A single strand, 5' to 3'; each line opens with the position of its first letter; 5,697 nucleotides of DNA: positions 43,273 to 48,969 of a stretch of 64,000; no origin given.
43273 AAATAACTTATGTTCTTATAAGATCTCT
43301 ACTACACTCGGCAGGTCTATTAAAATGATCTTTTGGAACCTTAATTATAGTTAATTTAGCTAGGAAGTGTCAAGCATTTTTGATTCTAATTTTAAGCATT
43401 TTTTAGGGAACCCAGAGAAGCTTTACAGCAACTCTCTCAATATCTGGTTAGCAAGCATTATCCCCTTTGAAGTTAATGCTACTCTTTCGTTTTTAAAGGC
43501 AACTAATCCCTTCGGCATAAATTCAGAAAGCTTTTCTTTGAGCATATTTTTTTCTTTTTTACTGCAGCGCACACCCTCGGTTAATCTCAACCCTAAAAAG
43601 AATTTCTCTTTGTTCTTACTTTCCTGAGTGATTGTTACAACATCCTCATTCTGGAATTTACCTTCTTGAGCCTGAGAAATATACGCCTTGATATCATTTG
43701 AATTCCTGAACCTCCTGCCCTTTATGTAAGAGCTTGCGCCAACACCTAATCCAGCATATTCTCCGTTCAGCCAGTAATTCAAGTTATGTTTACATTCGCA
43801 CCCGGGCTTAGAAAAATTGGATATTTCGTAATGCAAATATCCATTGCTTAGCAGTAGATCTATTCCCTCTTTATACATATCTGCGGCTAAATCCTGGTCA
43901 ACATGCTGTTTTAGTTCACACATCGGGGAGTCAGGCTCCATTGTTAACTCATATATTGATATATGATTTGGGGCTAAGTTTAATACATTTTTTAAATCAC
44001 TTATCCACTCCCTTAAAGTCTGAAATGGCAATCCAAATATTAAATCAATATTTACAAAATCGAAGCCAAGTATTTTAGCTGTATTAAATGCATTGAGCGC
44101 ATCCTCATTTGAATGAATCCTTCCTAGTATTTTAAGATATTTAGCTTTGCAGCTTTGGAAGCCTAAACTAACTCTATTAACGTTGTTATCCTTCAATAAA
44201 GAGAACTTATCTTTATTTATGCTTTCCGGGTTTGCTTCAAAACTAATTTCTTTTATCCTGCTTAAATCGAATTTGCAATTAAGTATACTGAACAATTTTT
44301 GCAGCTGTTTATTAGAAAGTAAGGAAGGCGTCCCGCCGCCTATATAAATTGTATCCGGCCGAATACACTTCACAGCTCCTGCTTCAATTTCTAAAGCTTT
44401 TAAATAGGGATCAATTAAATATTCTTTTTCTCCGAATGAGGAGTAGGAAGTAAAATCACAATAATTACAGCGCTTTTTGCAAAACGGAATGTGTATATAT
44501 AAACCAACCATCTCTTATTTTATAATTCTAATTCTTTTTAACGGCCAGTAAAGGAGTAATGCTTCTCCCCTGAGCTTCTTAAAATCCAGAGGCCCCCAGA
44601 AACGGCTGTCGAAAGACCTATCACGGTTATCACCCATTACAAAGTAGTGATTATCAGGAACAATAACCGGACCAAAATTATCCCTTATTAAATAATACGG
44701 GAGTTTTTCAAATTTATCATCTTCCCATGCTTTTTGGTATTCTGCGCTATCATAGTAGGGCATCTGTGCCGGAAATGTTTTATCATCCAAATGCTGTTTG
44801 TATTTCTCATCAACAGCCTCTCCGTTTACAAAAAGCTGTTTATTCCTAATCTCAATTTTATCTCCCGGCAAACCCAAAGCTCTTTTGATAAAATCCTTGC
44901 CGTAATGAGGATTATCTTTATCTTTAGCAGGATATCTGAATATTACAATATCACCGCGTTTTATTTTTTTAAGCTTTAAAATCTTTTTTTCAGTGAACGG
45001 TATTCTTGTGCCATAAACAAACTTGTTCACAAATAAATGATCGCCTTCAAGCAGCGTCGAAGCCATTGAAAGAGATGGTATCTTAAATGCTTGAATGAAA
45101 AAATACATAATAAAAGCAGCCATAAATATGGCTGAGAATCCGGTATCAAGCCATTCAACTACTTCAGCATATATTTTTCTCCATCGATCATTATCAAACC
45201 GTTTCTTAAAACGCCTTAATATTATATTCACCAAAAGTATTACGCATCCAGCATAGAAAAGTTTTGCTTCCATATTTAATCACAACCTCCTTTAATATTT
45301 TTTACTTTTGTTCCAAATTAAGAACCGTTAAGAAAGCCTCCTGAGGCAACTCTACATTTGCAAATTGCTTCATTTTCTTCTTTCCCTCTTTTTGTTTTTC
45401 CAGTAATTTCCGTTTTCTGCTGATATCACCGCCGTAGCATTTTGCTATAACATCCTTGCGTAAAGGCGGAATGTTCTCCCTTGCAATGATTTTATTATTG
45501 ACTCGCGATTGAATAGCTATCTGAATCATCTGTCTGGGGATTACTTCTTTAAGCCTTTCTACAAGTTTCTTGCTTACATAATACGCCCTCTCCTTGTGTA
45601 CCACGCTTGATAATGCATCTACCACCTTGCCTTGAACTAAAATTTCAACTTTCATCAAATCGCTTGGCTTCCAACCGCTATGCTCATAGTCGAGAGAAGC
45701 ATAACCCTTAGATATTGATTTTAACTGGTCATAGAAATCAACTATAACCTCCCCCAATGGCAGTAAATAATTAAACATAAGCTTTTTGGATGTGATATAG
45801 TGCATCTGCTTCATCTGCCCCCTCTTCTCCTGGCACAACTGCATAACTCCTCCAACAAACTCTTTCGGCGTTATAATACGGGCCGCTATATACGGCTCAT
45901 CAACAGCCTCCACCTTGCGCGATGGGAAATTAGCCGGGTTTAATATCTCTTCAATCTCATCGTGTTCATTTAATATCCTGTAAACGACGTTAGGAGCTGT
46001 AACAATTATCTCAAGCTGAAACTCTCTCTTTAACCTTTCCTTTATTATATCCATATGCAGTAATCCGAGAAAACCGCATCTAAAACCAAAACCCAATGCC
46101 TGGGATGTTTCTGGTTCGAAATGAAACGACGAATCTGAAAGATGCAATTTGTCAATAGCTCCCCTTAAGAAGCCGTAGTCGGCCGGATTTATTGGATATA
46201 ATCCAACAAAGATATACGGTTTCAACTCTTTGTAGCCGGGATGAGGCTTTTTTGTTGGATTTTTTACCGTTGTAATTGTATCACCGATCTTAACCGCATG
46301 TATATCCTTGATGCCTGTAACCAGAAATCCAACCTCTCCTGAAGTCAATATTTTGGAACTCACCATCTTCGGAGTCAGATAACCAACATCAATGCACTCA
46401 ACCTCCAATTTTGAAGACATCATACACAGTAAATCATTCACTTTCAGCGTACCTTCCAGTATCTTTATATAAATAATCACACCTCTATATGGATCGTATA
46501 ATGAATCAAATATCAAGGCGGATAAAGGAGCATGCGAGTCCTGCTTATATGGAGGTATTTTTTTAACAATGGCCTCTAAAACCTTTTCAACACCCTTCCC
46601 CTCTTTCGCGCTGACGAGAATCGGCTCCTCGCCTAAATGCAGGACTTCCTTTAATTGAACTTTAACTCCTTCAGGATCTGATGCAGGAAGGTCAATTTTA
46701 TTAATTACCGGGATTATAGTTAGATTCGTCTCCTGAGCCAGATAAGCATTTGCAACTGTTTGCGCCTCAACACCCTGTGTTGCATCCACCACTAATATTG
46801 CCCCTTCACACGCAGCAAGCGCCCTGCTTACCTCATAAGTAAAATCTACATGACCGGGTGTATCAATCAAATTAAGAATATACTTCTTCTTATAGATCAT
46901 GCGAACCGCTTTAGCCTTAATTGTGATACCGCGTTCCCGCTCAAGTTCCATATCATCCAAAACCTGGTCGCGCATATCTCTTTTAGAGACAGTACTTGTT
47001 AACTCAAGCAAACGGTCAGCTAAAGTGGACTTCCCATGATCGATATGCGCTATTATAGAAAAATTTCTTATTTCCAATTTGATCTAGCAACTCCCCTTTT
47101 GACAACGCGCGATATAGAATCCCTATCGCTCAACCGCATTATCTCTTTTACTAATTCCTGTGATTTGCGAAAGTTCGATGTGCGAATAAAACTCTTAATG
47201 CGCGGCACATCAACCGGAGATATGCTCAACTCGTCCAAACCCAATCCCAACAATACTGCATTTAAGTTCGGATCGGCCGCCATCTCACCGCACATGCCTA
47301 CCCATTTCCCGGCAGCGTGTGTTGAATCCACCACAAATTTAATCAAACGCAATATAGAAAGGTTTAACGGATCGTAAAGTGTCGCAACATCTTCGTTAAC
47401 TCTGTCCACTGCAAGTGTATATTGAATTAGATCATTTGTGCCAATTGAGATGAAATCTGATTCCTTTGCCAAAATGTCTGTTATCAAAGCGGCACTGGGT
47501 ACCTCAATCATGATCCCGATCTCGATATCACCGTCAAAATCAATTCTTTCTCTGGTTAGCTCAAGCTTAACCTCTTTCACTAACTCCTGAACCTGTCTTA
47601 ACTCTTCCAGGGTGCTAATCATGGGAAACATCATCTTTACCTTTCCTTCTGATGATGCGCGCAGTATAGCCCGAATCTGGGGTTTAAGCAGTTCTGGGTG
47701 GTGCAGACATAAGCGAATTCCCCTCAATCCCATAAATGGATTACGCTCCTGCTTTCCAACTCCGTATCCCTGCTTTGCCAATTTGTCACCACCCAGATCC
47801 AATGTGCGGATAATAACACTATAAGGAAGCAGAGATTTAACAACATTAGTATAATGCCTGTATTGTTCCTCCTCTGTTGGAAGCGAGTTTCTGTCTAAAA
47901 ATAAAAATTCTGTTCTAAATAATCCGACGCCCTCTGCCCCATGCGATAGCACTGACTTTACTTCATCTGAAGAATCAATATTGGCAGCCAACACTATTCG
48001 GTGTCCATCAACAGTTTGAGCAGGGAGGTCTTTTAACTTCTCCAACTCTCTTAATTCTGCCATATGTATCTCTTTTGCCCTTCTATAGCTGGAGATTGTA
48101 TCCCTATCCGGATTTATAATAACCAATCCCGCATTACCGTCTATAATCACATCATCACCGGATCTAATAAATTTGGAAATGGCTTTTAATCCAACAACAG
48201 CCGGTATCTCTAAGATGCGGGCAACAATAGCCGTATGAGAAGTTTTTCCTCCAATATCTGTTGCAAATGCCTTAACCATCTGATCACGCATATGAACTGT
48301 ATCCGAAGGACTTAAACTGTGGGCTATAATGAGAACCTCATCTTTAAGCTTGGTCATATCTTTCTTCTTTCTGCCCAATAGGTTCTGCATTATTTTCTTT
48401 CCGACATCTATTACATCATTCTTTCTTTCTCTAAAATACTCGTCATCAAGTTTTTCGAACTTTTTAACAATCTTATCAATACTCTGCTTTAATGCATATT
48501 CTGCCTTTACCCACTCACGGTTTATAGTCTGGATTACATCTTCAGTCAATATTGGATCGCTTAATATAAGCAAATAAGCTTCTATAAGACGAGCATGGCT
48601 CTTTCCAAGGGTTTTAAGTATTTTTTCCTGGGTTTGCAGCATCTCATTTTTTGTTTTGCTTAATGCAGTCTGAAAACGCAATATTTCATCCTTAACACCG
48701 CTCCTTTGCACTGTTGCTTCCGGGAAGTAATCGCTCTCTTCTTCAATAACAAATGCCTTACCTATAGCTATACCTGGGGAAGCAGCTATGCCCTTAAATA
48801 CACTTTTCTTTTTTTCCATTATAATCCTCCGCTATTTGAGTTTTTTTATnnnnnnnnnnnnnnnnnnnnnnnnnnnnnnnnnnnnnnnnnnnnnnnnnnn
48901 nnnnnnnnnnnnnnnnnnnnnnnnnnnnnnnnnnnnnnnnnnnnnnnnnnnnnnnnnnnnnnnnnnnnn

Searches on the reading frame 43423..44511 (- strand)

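Call 4: search_protein_families(library=pfam, proteins=[window:43423-44511:-])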
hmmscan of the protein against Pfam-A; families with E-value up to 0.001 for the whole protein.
window:43423-44511:- (362 aa): 2 families
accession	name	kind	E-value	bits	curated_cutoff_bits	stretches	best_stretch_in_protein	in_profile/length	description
PF04055.27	Radical_SAM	-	1.5e-24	87.5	29.5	1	5-170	1-160/166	Radical SAM superfamily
PF06969.22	HemN_C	-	5.4e-06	26.8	24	1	295-353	2-67/67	HemN C-terminal domain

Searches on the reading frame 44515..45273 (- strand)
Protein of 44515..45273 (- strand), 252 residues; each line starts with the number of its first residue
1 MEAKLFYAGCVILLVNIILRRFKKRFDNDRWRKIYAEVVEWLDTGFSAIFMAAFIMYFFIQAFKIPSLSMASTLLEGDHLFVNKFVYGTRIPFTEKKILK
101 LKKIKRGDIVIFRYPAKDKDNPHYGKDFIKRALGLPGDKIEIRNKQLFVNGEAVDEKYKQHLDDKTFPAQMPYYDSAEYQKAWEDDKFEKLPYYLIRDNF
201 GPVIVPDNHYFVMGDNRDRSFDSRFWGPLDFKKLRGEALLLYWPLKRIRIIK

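Call 4: search_protein_families(library=pfam, proteins=[window:44515-45273:-])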
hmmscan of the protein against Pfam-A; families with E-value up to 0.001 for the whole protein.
window:44515-45273:- (252 aa): 1 family
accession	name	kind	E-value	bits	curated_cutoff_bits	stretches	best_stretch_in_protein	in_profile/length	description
PF10502.14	Peptidase_S26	-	1.4e-48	165.5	22.9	1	39-243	2-168/168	Signal peptidase, peptidase S26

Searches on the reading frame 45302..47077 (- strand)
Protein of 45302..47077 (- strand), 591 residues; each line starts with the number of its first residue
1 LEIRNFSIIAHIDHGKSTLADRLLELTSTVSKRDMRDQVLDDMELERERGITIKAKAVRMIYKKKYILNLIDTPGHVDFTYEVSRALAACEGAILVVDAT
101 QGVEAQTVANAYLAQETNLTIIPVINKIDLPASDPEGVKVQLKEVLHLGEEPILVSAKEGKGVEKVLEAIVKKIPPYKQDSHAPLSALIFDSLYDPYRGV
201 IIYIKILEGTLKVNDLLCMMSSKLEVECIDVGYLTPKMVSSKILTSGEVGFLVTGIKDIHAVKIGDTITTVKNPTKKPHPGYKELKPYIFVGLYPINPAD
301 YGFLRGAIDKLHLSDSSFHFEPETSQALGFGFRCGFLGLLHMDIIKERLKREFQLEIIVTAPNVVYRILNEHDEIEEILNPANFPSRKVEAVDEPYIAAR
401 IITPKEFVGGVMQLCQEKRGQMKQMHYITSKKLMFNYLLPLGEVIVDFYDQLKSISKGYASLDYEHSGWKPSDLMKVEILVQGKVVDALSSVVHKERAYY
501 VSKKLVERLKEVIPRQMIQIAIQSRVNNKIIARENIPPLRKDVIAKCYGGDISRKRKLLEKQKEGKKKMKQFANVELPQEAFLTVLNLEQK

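Call 4: search_protein_families(library=pfam, proteins=[window:45302-47077:-])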
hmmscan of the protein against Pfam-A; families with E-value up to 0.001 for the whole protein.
window:45302-47077:- (591 aa): 9 families
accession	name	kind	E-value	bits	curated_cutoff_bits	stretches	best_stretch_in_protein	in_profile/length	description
PF00009.33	GTP_EFTU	-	6e-57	192.7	26.5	1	2-176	2-188/188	Elongation factor Tu GTP binding domain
PF06421.17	LepA_C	-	1.1e-45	154.5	29.7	1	481-586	1-106/107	GTP-binding protein LepA C-terminus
PF00679.30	EFG_C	-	6.2e-20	71.5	27.9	1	394-477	4-86/89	Elongation factor G C-terminus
PF03144.31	GTP_EFTU_D2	-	8.8e-07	29.7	30.3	1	199-269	1-73/73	Elongation factor Tu domain 2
PF01926.29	MMR_HSR1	-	2.6e-05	24.7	21.9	1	14-127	10-113/113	50S ribosome-binding GTPase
PF14492.12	EFG_III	-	3e-05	24.4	27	1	286-360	3-74/75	Elongation Factor G, domain III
PF00071.28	Ras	-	0.0004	20.4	21.6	1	55-174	38-160/162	Ras family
PF03193.22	RsgA_GTPase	-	0.00057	20.2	30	0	89-173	22-107/174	RsgA GTPase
PF10662.15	PduV-EutP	-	0.00081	19.7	21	0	61-170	27-141/143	Ethanolamine utilisation - propanediol utilisation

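Call 59: find_homologous_proteins(query=window:45302-47077:-, max_evalue=1e-100)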
Query window:45302-47077:- (591 aa): 8000 proteins with E <= 1e-100 among 8000 candidates; the best 120 are listed.
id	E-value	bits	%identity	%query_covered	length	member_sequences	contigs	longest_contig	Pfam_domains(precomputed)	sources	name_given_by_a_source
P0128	0.0e+0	1046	77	100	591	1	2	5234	PF00679.31,PF06421.18,PF00009.34,PF03144.32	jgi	-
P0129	1.3e-264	897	69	94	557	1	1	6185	PF00679.31,PF14492.13,PF06421.18,PF00009.34,PF03144.32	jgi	-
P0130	1.3e-248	845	63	99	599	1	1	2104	PF00679.31,PF06421.18,PF00009.34,PF03144.32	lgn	-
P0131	2.2e-248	844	63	99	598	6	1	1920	PF01926.30,PF00679.31,PF06421.18,PF00009.34,PF03144.32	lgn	-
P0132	2.6e-245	834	62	99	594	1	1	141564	PF00679.31,PF06421.18,PF00009.34,PF03144.32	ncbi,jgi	ncbi:MAG: translation elongation factor 4 [Elusimicrobiota bacterium]|jgi:GTP-binding protein LepA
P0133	8.2e-243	825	61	99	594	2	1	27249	PF00679.31,PF06421.18,PF00009.34,PF03144.32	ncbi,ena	-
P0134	1.4e-242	825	62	99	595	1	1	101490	PF00679.31,PF06421.18,PF00009.34,PF03144.32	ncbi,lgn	-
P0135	6.2e-242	823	62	99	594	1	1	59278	PF00679.31,PF06421.18,PF00009.34,PF03144.32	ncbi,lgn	-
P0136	8.9e-242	822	61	99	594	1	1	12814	PF00679.31,PF06421.18,PF00009.34,PF03144.32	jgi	jgi:GTP-binding protein LepA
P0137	9.0e-242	822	61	100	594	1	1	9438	PF00679.31,PF14492.13,PF06421.18,PF00009.34,PF03144.32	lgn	-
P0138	9.3e-242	822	61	99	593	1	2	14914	PF01926.30,PF00679.31,PF06421.18,PF00009.34,PF03144.32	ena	-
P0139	1.0e-241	822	62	99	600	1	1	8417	PF00679.31,PF14492.13,PF06421.18,PF00009.34,PF03144.32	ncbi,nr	ncbi:MAG: elongation factor 4 [Elusimicrobia bacterium]|nr:elongation factor 4 [Elusimicrobiota bact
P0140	2.3e-241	821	62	99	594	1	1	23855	PF00679.31,PF06421.18,PF00009.34,PF03144.32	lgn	-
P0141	2.7e-241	820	61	99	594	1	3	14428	PF00679.31,PF06421.18,PF00009.34,PF03144.32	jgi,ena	-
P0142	4.1e-241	820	62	99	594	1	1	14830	PF00679.31,PF06421.18,PF00009.34,PF03144.32,PF22042.3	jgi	jgi:GTP-binding protein LepA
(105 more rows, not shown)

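Call 60: find_encoding_contigs(protein=P0128, flank=10000, max_places=2)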
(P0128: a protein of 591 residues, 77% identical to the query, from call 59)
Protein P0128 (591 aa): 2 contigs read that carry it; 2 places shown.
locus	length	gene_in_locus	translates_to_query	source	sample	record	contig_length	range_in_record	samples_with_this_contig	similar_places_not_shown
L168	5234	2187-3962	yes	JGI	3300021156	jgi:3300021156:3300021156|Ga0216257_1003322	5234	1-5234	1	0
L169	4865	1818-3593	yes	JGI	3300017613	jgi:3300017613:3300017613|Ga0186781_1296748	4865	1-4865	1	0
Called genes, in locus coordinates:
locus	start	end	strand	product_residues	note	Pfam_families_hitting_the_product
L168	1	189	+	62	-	?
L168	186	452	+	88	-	-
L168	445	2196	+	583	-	PF05524:PEP-utilisers_N, PF00391:PEP-utilizers, PF02896:PEP-utilizers_C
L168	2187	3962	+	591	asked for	PF00009:GTP_EFTU, PF03144:GTP_EFTU_D2, PF00679:EFG_C, PF06421:LepA_C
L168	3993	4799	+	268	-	PF10502:Peptidase_S26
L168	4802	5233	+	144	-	?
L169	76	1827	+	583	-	PF05524:PEP-utilisers_N, PF00391:PEP-utilizers, PF02896:PEP-utilizers_C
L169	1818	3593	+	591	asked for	PF00009:GTP_EFTU, PF03144:GTP_EFTU_D2, PF00679:EFG_C, PF06421:LepA_C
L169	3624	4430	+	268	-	PF10502:Peptidase_S26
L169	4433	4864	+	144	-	?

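Call 61: find_encoding_contigs(protein=P0129, flank=10000, max_places=2)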
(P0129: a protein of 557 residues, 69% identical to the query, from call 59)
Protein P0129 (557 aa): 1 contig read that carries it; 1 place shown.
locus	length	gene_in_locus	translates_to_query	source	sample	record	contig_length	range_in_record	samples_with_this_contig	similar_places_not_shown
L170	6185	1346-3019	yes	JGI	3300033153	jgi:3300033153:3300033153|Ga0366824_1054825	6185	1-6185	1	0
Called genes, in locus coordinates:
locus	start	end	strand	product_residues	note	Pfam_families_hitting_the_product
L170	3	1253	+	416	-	?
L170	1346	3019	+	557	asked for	PF00009:GTP_EFTU, PF03144:GTP_EFTU_D2 (weak), PF14492:EFG_III (faint), PF00679:EFG_C, PF06421:LepA_C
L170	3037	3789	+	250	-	PF10502:Peptidase_S26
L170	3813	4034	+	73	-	-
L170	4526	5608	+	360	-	PF04055:Radical_SAM, PF06969:HemN_C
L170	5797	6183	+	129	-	?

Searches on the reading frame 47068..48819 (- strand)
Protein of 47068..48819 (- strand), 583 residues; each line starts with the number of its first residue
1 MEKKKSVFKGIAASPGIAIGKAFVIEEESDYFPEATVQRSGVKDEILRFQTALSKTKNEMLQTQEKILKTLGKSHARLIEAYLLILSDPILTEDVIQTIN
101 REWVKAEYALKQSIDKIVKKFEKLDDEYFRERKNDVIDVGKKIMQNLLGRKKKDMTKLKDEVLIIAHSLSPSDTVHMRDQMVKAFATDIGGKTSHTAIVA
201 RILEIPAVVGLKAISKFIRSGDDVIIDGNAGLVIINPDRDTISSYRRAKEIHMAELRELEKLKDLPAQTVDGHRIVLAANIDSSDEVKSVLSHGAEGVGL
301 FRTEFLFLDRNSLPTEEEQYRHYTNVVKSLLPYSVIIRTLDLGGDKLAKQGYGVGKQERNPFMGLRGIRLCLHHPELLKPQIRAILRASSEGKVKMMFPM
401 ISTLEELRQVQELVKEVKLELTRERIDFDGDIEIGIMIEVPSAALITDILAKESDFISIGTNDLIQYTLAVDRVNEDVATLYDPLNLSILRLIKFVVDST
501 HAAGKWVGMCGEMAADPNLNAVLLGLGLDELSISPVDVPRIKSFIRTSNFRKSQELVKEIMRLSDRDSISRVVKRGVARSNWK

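Call 4: search_protein_families(library=pfam, proteins=[window:47068-48819:-])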
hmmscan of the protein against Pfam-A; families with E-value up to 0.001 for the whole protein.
window:47068-48819:- (583 aa): 3 families
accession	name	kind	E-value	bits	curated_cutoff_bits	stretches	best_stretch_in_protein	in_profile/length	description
PF02896.24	PEP-utilizers_C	-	2.3e-112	375.4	22.8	1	258-548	3-291/293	PEP-utilising enzyme, PEP-binding domain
PF05524.18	PEP-utilisers_N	-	5.7e-32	110.8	24.4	1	9-132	1-121/121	PEP-utilising enzyme, N-terminal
PF00391.29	PEP-utilizers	-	8.6e-22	77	23.1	1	159-231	2-72/72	PEP-utilising enzyme, mobile domain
